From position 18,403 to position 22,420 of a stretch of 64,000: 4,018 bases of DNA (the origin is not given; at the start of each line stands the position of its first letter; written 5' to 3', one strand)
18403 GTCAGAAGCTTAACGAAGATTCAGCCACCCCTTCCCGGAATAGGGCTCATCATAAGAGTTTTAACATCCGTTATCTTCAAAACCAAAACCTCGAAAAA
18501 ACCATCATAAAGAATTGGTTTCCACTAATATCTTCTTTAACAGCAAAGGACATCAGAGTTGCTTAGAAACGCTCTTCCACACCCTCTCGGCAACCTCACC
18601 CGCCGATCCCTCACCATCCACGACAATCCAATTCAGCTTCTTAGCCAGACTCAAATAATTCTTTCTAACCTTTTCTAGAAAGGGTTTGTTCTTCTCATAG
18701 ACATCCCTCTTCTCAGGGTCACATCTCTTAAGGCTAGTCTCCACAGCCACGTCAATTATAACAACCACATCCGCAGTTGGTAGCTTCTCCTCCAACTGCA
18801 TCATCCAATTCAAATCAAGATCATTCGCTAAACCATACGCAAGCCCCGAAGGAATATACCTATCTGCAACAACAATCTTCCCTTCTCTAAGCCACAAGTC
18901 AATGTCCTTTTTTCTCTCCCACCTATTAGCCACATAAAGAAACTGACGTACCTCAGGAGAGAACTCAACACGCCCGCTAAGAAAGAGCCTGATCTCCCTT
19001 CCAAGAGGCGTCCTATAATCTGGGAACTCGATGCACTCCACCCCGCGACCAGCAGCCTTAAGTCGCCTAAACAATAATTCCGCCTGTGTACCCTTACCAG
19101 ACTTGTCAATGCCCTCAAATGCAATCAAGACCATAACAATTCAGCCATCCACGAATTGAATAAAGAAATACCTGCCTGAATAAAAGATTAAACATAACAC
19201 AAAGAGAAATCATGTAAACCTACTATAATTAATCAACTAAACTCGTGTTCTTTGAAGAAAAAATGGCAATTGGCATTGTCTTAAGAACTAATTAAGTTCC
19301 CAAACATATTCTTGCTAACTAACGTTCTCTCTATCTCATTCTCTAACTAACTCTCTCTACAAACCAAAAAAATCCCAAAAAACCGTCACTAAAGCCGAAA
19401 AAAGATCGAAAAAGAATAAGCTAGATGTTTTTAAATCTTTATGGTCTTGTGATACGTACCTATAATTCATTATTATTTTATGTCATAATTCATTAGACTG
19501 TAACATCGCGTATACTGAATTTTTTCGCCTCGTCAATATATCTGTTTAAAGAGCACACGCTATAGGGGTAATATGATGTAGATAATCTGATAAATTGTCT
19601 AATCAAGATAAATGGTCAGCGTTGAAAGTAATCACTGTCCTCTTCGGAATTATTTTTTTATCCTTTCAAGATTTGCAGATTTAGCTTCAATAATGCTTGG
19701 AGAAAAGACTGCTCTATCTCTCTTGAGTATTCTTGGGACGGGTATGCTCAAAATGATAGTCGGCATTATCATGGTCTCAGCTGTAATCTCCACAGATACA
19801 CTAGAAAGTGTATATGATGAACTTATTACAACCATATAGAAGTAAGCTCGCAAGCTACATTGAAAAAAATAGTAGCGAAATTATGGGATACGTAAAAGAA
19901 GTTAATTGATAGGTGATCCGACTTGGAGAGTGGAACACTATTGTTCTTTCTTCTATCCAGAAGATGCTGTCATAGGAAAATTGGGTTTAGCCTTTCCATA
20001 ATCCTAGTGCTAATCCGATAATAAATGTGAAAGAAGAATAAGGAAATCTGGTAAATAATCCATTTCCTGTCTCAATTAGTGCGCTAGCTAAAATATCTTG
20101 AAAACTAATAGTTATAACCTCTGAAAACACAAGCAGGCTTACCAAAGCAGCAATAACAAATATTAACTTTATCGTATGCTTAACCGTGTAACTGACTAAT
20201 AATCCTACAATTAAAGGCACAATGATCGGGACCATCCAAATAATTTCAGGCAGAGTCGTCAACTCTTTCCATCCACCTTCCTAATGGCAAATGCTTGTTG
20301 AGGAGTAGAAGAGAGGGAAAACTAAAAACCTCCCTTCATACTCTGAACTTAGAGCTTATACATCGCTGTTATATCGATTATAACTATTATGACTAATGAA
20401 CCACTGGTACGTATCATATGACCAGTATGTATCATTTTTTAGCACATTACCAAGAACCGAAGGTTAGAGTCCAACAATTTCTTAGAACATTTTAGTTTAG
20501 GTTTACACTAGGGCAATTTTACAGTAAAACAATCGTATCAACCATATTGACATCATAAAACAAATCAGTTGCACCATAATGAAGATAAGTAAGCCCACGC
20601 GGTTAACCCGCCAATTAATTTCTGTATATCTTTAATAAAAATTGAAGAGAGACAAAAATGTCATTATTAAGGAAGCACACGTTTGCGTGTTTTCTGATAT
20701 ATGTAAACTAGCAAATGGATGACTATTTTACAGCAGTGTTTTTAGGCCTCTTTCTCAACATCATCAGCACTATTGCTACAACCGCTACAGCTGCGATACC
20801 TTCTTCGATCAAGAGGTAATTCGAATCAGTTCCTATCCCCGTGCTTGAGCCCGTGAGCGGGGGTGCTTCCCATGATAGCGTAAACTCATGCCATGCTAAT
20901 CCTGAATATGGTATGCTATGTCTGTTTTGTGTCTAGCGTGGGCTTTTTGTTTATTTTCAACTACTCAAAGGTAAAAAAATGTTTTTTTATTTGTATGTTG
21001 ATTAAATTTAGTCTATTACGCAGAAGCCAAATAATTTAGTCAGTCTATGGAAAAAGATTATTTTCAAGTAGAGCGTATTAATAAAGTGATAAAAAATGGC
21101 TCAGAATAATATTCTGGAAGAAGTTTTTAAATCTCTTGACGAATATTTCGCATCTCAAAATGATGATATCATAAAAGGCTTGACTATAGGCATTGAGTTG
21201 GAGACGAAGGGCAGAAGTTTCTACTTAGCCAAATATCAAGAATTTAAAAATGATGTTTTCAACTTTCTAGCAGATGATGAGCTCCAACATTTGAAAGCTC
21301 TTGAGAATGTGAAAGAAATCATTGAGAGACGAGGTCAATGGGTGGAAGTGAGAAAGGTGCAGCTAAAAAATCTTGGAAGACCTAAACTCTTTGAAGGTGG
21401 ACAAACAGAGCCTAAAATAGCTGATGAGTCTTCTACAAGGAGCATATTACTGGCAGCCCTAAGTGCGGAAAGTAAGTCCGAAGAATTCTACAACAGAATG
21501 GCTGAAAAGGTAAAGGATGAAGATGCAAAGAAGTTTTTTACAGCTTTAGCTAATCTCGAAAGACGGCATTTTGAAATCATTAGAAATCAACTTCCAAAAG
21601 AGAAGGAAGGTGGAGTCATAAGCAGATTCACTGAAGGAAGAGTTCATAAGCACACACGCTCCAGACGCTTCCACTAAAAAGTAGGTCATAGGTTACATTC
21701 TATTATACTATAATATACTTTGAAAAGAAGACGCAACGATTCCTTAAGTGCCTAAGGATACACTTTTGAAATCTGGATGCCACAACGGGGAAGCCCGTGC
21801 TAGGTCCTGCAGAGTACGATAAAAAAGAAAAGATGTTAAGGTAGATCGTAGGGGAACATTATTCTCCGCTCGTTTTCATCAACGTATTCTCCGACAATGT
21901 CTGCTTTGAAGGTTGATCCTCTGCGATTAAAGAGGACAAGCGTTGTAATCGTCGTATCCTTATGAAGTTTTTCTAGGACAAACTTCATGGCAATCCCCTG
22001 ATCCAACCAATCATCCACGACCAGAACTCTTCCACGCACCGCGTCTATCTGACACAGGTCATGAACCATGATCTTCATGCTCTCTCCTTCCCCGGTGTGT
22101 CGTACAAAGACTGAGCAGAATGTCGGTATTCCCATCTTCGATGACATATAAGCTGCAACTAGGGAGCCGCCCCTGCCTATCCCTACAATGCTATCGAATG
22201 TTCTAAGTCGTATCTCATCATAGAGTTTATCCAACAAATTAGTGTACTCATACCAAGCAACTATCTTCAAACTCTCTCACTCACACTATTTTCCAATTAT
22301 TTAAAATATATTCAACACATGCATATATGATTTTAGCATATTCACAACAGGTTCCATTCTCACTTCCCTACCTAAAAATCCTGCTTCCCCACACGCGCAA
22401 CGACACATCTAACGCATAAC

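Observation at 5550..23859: Gene graveyard: at least ten disrupted genes in about 18 kb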

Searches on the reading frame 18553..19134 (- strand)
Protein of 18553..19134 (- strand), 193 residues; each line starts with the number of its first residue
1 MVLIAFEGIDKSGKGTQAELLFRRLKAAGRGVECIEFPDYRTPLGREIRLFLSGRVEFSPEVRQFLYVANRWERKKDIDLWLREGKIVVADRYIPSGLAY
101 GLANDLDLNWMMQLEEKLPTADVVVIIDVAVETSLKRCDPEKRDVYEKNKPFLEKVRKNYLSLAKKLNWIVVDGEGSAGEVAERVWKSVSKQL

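Call 29: find_related_loci(query=window:18553-19134:-, collection=metagenome_contigs, flank=10000)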
Query window:18553-19134:- (193 aa) in metagenome_contigs; peptide patterns used: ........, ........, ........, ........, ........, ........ (x = any residue, [..] = any of these).
98 stretches matched a pattern; 10 encode a relative of the query (tblastn E <= 1e-3); 10 distinct loci.
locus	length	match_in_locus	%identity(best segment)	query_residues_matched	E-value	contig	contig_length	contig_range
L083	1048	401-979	78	1-193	2e-113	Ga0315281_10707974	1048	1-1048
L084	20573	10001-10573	57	2-193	7e-69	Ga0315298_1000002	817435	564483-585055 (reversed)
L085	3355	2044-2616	53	2-193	2e-65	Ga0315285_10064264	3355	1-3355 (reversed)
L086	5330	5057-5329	60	2-92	2e-33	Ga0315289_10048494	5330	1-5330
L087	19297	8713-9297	34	3-193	7e-31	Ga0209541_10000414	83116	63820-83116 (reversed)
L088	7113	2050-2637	30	1-193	1e-22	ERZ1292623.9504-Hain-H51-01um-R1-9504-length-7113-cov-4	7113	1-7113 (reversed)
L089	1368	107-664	33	3-185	2e-21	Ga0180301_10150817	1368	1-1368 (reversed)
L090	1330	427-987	35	4-189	7e-18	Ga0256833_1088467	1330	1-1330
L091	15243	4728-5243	34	3-166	3e-12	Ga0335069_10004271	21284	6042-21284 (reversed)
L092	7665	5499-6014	34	3-166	3e-12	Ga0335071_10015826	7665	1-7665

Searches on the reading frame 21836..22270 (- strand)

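Call 64: search_protein_families(library=pfam, max_evalue=0.01, proteins=[window:21836-22270:-])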
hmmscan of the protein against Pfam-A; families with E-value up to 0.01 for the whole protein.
window:21836-22270:- (144 aa): 1 family
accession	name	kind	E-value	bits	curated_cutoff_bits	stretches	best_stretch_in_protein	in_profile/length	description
PF00156.33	Pribosyltran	-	4.6e-08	33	26.3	1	15-124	21-134/158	Phosphoribosyl transferase domain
